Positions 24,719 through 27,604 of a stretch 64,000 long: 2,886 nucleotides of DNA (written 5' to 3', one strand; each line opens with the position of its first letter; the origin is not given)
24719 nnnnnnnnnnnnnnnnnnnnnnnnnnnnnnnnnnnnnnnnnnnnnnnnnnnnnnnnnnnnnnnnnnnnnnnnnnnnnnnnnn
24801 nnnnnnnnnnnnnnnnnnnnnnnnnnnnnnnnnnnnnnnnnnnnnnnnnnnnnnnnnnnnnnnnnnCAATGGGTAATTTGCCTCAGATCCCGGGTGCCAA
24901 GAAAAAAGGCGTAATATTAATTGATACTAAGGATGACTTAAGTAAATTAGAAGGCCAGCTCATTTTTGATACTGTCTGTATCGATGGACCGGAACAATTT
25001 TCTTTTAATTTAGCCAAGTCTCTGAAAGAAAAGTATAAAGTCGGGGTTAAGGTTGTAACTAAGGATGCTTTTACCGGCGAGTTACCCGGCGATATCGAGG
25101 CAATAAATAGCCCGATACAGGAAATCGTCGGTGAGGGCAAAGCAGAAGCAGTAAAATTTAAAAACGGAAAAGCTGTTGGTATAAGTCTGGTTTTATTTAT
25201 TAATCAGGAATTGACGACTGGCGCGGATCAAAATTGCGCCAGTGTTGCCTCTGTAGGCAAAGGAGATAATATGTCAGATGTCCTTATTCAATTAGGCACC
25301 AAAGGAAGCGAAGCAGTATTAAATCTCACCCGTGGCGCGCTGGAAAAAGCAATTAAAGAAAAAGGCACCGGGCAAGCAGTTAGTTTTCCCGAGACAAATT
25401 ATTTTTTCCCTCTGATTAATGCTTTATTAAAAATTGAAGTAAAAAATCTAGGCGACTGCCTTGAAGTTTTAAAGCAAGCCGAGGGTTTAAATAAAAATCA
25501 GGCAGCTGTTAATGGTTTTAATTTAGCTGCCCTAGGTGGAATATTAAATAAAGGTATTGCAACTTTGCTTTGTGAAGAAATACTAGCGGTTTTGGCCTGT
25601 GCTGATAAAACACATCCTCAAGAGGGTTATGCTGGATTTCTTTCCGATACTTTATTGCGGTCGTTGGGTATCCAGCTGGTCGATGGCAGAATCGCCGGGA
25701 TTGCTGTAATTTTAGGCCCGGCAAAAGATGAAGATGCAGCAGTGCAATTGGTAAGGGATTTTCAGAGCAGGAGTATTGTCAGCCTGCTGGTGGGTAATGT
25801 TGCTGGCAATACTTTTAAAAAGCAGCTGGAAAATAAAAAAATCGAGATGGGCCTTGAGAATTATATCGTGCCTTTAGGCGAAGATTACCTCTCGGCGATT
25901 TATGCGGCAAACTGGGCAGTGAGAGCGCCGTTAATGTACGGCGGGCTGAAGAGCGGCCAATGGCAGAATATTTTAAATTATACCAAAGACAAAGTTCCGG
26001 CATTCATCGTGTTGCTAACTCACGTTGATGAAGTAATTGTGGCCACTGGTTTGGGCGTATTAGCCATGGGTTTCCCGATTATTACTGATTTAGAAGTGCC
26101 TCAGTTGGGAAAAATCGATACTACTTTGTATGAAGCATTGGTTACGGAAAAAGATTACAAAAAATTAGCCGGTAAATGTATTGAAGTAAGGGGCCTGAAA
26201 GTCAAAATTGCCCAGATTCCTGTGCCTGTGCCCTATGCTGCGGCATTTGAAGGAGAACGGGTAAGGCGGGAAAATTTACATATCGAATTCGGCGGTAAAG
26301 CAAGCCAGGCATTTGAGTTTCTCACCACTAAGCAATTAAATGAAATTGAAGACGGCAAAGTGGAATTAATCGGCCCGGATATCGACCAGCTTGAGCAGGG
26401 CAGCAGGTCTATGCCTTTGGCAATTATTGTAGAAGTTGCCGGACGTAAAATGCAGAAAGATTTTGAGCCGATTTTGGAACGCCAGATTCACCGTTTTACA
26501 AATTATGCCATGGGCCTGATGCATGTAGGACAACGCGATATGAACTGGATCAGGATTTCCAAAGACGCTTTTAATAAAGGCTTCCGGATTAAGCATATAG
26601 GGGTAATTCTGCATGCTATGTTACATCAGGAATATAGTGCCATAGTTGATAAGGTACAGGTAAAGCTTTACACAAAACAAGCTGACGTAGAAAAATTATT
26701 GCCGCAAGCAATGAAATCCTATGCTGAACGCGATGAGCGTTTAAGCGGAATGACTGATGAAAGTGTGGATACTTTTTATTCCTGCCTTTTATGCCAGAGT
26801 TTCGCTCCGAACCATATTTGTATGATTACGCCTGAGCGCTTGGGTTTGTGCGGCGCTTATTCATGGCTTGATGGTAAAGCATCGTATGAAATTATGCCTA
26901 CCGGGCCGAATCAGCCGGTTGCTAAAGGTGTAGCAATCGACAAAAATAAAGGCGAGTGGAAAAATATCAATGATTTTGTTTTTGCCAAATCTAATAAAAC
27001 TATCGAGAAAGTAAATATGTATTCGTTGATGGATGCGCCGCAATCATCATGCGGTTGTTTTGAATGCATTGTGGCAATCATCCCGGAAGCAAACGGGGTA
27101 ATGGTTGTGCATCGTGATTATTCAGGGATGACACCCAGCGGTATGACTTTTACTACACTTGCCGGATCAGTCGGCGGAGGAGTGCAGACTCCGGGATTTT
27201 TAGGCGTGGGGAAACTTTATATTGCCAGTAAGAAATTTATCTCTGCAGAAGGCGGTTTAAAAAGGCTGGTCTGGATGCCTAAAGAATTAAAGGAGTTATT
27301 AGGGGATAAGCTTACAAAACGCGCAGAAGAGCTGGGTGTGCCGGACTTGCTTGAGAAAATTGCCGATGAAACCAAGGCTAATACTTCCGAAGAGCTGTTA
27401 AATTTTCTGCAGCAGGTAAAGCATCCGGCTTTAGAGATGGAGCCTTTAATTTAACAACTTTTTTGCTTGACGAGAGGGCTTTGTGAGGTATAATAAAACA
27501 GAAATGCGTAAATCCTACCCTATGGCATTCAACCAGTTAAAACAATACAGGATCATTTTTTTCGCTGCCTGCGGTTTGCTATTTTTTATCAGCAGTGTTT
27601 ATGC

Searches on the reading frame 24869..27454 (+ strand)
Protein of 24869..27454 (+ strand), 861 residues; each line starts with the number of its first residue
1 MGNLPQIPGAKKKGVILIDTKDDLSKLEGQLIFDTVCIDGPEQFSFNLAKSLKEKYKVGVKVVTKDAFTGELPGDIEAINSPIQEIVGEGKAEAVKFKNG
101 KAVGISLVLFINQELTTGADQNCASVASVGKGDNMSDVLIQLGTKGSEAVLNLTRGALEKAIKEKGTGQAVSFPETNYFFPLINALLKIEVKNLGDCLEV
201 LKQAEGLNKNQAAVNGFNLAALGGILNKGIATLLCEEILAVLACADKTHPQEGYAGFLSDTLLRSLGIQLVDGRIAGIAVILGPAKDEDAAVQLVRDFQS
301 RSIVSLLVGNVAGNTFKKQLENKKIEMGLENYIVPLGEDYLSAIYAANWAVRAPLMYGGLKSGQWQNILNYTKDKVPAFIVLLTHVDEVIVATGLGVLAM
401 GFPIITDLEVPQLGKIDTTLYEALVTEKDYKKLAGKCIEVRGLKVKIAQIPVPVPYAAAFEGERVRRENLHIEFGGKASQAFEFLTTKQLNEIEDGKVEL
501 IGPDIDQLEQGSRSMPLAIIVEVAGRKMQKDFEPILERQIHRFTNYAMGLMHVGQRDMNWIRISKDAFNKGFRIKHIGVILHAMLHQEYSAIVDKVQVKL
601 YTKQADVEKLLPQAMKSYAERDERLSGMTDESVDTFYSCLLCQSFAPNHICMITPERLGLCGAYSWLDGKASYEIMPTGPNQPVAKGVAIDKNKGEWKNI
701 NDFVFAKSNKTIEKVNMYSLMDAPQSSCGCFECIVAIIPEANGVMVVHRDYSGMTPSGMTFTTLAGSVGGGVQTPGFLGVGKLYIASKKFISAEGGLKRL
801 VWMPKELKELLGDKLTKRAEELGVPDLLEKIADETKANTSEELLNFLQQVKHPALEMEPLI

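Call 17: search_protein_families(library=pfam, proteins=[window:24869-27454:+])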
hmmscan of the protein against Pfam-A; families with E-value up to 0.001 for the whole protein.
window:24869-27454:+ (861 aa): 3 families
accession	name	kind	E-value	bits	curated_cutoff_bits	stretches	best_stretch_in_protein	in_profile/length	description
PF19436.4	ACS_CODH_B_C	-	3.3e-124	413.7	25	1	618-861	1-245/245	ACS/CODH beta subunit C-terminal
PF03598.20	CdhC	-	2.4e-67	226.1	24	1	452-607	1-155/155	CO dehydrogenase/acetyl-CoA synthase complex beta subunit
PF18537.6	CODH_A_N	-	1e-17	64.3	32.2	1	156-241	2-79/83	Carbon monoxide dehydrogenase subunit alpha N-terminal domain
